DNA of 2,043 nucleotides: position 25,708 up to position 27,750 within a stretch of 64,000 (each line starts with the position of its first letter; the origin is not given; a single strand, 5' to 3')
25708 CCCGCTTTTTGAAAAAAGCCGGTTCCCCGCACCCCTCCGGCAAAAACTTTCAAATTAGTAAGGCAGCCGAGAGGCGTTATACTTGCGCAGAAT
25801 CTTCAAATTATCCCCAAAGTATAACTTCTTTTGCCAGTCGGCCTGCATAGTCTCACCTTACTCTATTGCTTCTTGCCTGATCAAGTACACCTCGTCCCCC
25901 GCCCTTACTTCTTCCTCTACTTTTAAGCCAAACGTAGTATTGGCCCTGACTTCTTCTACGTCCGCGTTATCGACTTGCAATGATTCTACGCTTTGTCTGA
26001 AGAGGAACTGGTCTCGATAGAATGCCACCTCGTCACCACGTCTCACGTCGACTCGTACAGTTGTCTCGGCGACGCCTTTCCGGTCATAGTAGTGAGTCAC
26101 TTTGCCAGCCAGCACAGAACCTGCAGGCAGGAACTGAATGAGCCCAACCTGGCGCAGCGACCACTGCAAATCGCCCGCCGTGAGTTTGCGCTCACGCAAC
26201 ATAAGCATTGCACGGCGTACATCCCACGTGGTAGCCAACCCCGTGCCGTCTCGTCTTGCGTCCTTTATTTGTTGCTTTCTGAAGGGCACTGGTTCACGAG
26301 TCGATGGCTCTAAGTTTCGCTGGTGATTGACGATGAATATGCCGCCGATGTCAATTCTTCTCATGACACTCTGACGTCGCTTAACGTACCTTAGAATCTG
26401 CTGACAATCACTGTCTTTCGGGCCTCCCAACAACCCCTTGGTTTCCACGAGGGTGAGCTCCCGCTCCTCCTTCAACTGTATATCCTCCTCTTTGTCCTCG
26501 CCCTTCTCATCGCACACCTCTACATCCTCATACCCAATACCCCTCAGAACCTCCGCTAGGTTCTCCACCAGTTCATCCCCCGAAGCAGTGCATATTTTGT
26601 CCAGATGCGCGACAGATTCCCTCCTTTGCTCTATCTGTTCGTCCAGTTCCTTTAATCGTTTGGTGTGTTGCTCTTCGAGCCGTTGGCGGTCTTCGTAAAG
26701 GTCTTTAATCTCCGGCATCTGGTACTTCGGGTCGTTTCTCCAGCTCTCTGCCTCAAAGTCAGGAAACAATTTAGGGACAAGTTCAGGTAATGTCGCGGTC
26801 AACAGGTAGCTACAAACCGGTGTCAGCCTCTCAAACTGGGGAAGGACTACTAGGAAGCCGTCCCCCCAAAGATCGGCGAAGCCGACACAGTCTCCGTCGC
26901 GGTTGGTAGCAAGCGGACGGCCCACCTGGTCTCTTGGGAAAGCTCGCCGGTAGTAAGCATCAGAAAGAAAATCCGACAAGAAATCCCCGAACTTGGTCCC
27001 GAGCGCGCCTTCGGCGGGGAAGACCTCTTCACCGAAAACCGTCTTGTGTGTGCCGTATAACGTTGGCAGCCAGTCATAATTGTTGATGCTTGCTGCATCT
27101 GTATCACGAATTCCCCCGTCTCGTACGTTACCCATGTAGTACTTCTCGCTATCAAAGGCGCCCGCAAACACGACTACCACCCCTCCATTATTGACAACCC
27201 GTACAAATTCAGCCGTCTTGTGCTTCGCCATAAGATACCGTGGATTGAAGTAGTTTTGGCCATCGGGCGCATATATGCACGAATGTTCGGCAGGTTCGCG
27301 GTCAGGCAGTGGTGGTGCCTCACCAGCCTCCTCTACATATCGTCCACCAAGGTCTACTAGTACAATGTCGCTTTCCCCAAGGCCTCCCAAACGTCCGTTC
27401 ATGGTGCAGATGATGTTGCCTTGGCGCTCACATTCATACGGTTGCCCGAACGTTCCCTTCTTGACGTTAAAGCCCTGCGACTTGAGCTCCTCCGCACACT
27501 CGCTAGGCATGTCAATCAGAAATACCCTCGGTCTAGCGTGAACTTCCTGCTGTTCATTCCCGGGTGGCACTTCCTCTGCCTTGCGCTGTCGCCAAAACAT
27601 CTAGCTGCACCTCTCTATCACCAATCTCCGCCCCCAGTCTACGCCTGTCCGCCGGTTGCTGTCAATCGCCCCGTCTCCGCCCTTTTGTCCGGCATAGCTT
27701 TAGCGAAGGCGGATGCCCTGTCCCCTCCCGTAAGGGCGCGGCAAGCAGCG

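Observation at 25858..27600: Low-GC single-gene insert encoding a nuclease-like protein fused to a translation-factor-type beta-barrel (candidate undescribed defence gene)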

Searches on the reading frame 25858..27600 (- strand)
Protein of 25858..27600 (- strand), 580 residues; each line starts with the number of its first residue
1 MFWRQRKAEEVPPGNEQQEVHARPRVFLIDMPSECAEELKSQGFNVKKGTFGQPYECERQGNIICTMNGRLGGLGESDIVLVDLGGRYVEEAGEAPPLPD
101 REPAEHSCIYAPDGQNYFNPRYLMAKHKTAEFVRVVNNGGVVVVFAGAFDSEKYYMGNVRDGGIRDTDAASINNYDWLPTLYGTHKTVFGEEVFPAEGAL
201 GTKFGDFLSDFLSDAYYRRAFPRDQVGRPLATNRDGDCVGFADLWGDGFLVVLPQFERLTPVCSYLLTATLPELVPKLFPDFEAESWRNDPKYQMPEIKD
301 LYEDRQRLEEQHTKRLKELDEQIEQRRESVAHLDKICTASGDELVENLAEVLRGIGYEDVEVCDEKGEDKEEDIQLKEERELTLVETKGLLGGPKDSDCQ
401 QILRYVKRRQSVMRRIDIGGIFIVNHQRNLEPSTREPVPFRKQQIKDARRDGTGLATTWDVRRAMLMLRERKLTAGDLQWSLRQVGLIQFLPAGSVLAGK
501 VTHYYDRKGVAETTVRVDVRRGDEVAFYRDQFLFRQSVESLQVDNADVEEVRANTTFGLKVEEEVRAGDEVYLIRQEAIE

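Call 3: search_protein_families(library=pfam, proteins=[window:25858-27600:-], max_evalue=10)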
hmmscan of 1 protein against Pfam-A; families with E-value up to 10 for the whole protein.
window:25858-27600:- (580 aa): 3 families
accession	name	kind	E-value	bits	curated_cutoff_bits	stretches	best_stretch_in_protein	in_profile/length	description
PF16325.11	Peptidase_U32_C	-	0.0033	18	28.2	1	498-569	6-80/83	Peptidase family U32 C-terminal domain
PF09447.15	Cnl2_NKP2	-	0.041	14.4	27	1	265-325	8-62/65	Cnl2/NKP2 family protein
PF00611.28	FCH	-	0.077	13.8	27.8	1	297-328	18-49/78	Fes/CIP4, and EFC/F-BAR homology domain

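Call 4: search_protein_families(library=padloc, proteins=[window:25858-27600:-], max_evalue=10)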
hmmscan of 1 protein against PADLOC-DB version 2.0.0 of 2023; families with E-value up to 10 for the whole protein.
window:25858-27600:- (580 aa): 1 family
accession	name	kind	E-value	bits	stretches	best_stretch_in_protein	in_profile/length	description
PDLC01266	Cas11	-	0.013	14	1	327-416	5-86/97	CAS-I-A; effector_SS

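Call 5: search_protein_families(library=ncbifam, proteins=[window:25858-27600:-], max_evalue=10)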
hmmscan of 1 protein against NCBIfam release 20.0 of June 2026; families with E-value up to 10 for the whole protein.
window:25858-27600:- (580 aa): 1 family
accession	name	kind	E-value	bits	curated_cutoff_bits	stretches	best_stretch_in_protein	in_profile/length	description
TIGR00487.1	IF-2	equivalog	0.12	11.1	424.4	1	518-571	518-574/587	translation initiation factor IF-2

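Call 6: search_solved_structures(query=window:25858-27600:-, max_evalue=10)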
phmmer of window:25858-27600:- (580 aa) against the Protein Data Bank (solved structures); distinct sequences matched with E-value up to 10: 10.
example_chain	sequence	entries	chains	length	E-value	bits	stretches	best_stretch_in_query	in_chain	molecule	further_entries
5jcm_A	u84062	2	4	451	0.043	15.4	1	22-88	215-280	Os09g0567300 protein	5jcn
5jci_A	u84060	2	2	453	0.043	15.4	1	22-88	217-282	Os09g0567300 protein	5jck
5jcl_A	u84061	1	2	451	0.06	14.9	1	23-88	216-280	Os09g0567300 protein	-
2i74_A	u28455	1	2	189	0.61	11.6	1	471-540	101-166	PNGase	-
7bq6_A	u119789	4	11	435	0.68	11.4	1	22-88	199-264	Pg protein | Pennisetum glaucum monodehydroascorbate reductase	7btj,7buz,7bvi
2g9f_A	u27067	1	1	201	0.71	11.4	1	471-540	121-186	peptide N-glycanase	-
2g9g_A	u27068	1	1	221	0.86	11.1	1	471-540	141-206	peptide N-glycanase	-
9kve_D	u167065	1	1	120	0.93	11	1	232-253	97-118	The heavy chain of 4H1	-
9o5s_Q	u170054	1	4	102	1.5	10.3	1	287-332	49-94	BXMart1-3 minibinder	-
9y6s_7K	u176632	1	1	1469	2.1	9.8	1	280-368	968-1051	Cilia- and flagella-associated protein 43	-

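Call 7: find_homologous_proteins(query=window:25858-27600:-)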
Query window:25858-27600:- (580 aa): 13 proteins with E <= 0.001 among 8000 candidates.
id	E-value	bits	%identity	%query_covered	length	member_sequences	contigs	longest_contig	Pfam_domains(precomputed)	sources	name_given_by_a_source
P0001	0.0e+0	1337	100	100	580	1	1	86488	-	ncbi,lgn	-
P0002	1.5e-197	676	55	99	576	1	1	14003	-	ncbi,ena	-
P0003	3.1e-188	645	53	99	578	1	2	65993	-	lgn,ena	-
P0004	1.7e-100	355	39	93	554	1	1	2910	-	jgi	jgi:hypothetical protein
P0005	2.2e-97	345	36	93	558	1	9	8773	-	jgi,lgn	-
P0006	1.4e-95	339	36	93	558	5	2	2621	-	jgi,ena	-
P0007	9.5e-69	250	31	95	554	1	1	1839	-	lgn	-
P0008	4.2e-52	195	28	99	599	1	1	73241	-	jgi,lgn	jgi:CBS domain-containing protein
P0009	1.4e-51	194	28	96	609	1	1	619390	-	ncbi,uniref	ncbi:hypothetical protein AB4Y42_05440 [Paraburkholderia sp. EG286B]|uniref:hypothetical protein n=1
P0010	1.8e-45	174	27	97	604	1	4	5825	-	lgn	-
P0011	1.8e-41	160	30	67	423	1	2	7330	-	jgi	jgi:hypothetical protein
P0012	4.9e-32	129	27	71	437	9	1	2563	-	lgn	-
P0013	7.6e-4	36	31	28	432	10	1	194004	-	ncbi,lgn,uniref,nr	ncbi:hypothetical protein [Arthrobacter sp. 49Tsu3.1M3]|uniref:hypothetical protein n=1 Tax=Arthroba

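Call 11: find_encoding_contigs(protein=window:25858-27600:-, flank=10000, max_places=4)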
Protein window:25858-27600:- (580 aa): 1 contig read that carries it; 1 place shown.
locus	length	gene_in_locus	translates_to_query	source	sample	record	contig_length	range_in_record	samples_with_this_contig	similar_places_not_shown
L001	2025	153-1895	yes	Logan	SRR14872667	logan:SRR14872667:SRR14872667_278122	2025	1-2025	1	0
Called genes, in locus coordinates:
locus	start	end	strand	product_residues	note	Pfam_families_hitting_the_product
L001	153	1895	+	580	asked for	-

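Call 12: find_encoding_contigs(protein=P0002, flank=8000, max_places=3)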
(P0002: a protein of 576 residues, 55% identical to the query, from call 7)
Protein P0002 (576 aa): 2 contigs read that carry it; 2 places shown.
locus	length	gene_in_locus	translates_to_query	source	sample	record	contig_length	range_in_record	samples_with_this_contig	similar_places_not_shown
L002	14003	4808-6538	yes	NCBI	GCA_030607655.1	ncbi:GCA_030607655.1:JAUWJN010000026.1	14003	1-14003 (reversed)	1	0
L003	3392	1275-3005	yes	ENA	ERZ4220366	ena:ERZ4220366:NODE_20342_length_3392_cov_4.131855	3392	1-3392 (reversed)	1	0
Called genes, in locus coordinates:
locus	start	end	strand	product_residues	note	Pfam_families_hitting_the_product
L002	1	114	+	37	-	?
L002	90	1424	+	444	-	PF00275:EPSP_synthase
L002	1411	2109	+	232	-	PF02224:Cytidylate_kin, PF13189:Cytidylate_kin2, PF13238:AAA_18, PF13671:AAA_33 (weak), PF01202:SKI (faint), PF13207:AAA_17 (weak)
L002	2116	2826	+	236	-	PF01553:Acyltransferase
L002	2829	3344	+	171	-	PF00881:Nitroreductase, PF14512:TM1586_NiRdase (faint), PF00881:Nitroreductase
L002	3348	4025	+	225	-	PF03448:MgtE_N, PF00571:CBS (weak)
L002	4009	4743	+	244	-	PF00571:CBS, PF01769:MgtE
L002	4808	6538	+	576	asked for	-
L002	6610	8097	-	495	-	PF03747:ADP_ribosyl_GH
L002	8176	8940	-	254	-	PF23023:Anti-Pycsar_Apyc1 (weak), PF13483:Lactamase_B_3 (weak), PF00753:Lactamase_B, PF12706:Lactamase_B_2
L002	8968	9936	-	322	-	PF00892:EamA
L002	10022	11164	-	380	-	PF14315:DUF4380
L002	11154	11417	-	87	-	-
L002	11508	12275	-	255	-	PF00596:Aldolase_II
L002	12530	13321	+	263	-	-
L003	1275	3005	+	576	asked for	-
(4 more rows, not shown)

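Call 13: find_encoding_contigs(protein=P0003, flank=8000, max_places=3)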
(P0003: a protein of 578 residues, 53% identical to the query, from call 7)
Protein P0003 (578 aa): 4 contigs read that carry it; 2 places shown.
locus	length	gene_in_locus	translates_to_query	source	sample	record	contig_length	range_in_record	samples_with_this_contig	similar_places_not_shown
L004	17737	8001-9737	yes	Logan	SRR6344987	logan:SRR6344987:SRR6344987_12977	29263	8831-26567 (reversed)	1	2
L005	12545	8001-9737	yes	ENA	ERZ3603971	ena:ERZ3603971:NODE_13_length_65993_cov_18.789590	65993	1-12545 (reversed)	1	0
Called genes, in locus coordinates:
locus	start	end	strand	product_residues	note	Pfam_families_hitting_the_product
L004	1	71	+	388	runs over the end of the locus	PF00817:IMS, PF11798:IMS_HHH (weak), PF21999:IMS_HHH_1, PF21704:POLH-Rev1_HhH (weak), PF11799:IMS_C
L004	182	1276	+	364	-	PF00155:Aminotran_1_2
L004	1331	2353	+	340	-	PF18152:DAHP_snth_FXD, PF00793:DAHP_synth_1, PF03102:NeuB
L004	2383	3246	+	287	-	PF03446:NAD_binding_2, PF03807:F420_oxidored, PF02153:PDH_N, PF20463:PDH_C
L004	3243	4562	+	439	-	PF00275:EPSP_synthase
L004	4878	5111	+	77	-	PF15731:MqsA_antitoxin (weak)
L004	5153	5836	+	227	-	PF02224:Cytidylate_kin, PF13189:Cytidylate_kin2, PF13238:AAA_18 (weak), PF13521:AAA_28 (faint), PF13671:AAA_33 (weak), PF01202:SKI (faint), PF13207:AAA_17 (weak)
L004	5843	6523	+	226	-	PF01553:Acyltransferase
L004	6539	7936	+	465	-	PF03448:MgtE_N, PF00571:CBS, PF01769:MgtE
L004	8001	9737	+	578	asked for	-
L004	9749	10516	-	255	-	PF23023:Anti-Pycsar_Apyc1 (faint), PF00753:Lactamase_B, PF13483:Lactamase_B_3, PF12706:Lactamase_B_2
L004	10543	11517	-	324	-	PF00892:EamA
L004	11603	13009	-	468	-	PF14315:DUF4380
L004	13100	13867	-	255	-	PF00596:Aldolase_II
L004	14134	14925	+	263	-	-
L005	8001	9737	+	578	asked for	-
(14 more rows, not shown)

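Call 14: find_encoding_contigs(protein=P0009, flank=8000, max_places=3)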
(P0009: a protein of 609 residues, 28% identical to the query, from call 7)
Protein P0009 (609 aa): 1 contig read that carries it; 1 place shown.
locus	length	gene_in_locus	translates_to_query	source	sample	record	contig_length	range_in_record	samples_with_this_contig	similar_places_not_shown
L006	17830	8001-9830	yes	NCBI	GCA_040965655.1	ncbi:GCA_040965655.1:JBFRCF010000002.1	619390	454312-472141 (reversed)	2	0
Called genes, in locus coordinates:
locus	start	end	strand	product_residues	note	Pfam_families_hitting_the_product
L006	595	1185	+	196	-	PF00239:Resolvase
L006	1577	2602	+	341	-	-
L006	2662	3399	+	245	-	-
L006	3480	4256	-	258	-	-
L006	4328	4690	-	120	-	-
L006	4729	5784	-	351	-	PF00589:Phage_integrase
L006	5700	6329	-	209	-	-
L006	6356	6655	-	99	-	-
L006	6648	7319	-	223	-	PF27050:Phage_P22_Y8K6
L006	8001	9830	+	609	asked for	-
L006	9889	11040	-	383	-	PF04326:SLFN_AlbA_2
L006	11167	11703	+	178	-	PF03887:YfbU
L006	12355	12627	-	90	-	-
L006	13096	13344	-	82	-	-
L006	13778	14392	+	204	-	PF02798:GST_N, PF13417:GST_N_3, PF13409:GST_N_2, PF13410:GST_C_2 (weak)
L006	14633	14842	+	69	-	-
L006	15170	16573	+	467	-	PF07992:Pyr_redox_2, PF13738:Pyr_redox_3 (faint), PF00070:Pyr_redox, PF02852:Pyr_redox_dim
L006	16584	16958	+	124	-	PF07883:Cupin_2 (weak)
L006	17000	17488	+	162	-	PF00149:Metallophos (faint), PF12850:Metallophos_2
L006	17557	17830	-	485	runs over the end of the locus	PF00083:Sugar_tr, PF07690:MFS_1, PF00083:Sugar_tr, PF07690:MFS_1 (weak)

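Call 15: find_encoding_contigs(protein=P0008, flank=8000, max_places=3)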
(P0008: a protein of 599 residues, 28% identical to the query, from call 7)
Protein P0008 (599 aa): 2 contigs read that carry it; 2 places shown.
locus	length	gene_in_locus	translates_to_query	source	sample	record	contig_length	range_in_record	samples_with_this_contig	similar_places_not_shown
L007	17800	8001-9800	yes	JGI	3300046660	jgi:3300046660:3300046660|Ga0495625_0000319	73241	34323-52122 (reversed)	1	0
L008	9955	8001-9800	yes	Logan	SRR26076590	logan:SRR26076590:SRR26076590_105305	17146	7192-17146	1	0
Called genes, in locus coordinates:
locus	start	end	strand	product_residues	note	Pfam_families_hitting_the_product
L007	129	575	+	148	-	-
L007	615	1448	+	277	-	PF12802:MarR_2 (faint)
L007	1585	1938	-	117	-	-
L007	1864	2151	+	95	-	-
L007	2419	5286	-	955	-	-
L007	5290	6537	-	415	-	PF14082:SduA_C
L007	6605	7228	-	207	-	-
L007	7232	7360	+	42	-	-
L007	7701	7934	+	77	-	PF13560:HTH_31, PF12844:HTH_19, PF01381:HTH_3, PF13443:HTH_26 (weak)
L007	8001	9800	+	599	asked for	-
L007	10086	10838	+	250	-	PF00106:adh_short, PF13561:adh_short_C2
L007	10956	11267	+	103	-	PF12840:HTH_20, PF01022:HTH_5, PF12802:MarR_2 (weak)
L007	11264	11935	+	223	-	PF05988:DUF899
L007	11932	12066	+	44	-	-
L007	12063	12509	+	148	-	PF08327:AHSA1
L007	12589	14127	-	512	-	PF01336:tRNA_anti-codon, PF00152:tRNA-synt_2, PF01409:tRNA-synt_2d (faint)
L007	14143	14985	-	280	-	PF08241:Methyltransf_11 (faint), PF17827:PrmC_N, PF05175:MTS, PF06325:PrmA (weak), PF13847:Methyltransf_31, PF08242:Methyltransf_12 (weak), PF13649:Methyltransf_25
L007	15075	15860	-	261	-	PF01790:LGT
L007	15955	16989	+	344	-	-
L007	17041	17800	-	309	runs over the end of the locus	PF02729:OTCace_N, PF00185:OTCace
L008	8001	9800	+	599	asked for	-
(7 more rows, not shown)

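Call 22: predict_structure(alignment_id=A1)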
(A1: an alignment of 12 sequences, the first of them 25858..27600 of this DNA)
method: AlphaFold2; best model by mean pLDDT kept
length: 580 residues; sequences in the alignment: 12
mean_pLDDT: 83.3   pTM: 0.48
mean pLDDT of the five models: 83.3, 83.0, 82.7, 81.4, 80.8
residues with pLDDT >= 90: 250; 70-90: 250; 50-70: 47; < 50: 33
segments of 3 or more residues with pLDDT < 50: 1-21, 283-288, 366-368, 578-580
pLDDT, mean of each block of 10 residues (from residue 1): 30 33 82 93 90 82 76 85 88 76 64 83 91 90 93 83 74 85 67 84 80 89 84 91 87 93 91 80 52 66 84 89 85 90 94 91 65 85 93 93 92 89 94 88 95 94 91 91 92 90 88 88 89 87 88 89 89 66
secondary structure, 60 per line:
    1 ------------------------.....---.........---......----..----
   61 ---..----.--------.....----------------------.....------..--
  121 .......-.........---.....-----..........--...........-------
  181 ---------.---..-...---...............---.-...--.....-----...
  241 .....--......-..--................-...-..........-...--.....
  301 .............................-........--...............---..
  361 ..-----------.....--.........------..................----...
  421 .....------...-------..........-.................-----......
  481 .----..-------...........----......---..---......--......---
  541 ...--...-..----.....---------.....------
elements in order: E25-29 H33-41 E45-50 E79-83 E106-110 H121-127 H129-137 E141-145 E151-160 E163-173 H203-214 E215-217 E228-232 E238-245 E248-253 H259-274 H280-289 H296-329 H331-338 H341-355 E359-362 E374-378 E381-389 H396-413 E418-425 H442-451 E453-457 H458-469 H475-481 E495-505 E510-515 E524-529 E532-537 E541-543 E546-548 E556-560 E570-574

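Call 29: search_protein_representatives(alignment_id=A1)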
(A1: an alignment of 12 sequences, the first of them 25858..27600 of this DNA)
Query: 12 sequences, 579 profile positions. Proteins with E-value up to 0.001 (for the whole library): 6662; up to 1e-10: 2989; up to 1e-30: 685. The best 150 are listed.
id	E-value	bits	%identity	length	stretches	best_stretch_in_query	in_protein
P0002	7.2e-238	807.0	-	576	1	1-574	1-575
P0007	1.1e-204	697.4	-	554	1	23-574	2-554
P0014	8.9e-204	694.4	-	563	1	17-574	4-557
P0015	1.2e-161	555.3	-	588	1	18-574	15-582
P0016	6.8e-159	546.2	-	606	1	13-575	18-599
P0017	3.9e-158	543.7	-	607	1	14-577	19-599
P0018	8.0e-157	539.3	-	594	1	10-575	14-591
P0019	1.3e-156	538.6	-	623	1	5-576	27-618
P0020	1.4e-155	535.2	-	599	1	11-576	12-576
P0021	3.6e-152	524.0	-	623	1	17-575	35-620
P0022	5.7e-152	523.3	-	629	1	13-574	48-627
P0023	1.3e-151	522.1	-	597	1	16-573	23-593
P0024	3.2e-151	520.9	-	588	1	5-574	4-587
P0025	4.7e-151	520.3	-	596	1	12-573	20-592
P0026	1.0e-150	519.2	-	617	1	13-576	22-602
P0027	1.6e-150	518.6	-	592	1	8-575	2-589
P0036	3.5e-147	507.5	-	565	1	30-575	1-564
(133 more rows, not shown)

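Call 30: list_cluster_members(proteins=[P0014, P0015, P0016, P0017, P0018, P0019, P0020, P0024, P0027, P0036])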
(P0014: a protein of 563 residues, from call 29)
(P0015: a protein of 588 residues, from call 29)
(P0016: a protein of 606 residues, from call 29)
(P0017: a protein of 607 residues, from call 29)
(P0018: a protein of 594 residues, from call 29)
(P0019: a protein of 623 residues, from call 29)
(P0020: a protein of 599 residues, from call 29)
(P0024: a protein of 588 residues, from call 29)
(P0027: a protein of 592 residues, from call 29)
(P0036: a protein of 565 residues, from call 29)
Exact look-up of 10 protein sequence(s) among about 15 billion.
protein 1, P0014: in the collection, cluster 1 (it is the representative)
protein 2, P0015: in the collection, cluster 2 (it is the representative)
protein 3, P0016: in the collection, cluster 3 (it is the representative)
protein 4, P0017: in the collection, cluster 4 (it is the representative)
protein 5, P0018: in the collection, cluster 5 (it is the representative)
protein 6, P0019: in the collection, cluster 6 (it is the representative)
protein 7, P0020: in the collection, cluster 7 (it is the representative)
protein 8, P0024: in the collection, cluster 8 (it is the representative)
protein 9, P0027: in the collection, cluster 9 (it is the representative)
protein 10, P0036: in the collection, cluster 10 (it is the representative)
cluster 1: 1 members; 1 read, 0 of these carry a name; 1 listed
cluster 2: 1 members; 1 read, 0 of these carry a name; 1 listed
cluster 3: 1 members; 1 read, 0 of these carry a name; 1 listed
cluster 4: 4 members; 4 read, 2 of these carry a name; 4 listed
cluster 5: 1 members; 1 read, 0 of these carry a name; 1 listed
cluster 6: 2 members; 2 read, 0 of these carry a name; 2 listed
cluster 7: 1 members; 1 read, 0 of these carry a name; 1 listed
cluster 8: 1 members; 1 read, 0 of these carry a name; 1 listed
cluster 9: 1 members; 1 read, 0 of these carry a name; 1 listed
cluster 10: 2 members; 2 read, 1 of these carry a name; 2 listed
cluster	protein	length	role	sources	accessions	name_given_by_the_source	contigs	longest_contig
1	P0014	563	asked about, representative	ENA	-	-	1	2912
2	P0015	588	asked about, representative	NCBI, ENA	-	-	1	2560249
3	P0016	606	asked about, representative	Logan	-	-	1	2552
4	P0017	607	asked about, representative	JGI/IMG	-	hypothetical protein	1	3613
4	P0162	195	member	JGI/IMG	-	hypothetical protein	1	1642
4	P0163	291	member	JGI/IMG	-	-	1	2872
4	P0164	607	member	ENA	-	-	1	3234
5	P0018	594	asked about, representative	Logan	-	-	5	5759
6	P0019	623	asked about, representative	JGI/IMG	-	-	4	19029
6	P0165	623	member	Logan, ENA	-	-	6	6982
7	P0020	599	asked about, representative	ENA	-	-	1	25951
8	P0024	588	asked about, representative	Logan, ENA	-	-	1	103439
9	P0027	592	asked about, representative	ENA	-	-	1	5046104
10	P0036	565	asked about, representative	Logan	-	-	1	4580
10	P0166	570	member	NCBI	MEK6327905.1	MAG: hypothetical protein AABM66_10365 [Actinomycetota bacterium]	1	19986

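Call 53: get_annotated_region(hit=H3, flank=7000)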
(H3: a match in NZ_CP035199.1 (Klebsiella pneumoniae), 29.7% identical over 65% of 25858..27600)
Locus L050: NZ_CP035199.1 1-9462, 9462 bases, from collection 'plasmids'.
description: Klebsiella pneumoniae strain LH375 plasmid pLH375-4, complete sequence
organism: Klebsiella pneumoniae (NCBI taxid 573)
taxonomy: Bacteria; Pseudomonadota; Gammaproteobacteria; Enterobacterales; Enterobacteriaceae; Klebsiella; Klebsiella pneumoniae
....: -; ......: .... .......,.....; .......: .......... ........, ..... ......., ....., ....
typing (MOB-suite, as given by PLSDB): non-mobilizable
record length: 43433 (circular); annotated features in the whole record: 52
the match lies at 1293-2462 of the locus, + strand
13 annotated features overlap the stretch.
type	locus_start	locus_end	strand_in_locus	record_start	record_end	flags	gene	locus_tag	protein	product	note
CDS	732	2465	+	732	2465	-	-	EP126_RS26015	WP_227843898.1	hypothetical protein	-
CDS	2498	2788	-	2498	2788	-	nadS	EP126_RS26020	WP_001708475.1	NadS family protein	-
CDS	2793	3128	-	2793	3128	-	-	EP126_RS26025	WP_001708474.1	type II toxin-antitoxin system RelE/ParE family toxin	-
CDS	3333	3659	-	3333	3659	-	-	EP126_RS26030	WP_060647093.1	hypothetical protein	-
CDS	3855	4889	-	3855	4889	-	-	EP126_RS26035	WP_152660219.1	hypothetical protein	-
CDS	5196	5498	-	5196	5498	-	-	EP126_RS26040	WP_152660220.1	hypothetical protein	-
CDS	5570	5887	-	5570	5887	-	-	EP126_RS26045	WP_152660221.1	hypothetical protein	-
CDS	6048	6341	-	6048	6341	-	-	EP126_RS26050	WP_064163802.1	hypothetical protein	-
CDS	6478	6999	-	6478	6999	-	-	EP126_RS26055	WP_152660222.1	type 4 pilus major pilin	-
CDS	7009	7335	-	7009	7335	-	-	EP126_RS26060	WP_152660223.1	hypothetical protein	-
CDS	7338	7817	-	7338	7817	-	-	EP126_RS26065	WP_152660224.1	hypothetical protein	-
CDS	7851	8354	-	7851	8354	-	-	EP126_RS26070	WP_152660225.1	hypothetical protein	-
CDS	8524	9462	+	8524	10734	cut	-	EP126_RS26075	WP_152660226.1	DotA/TraY family protein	-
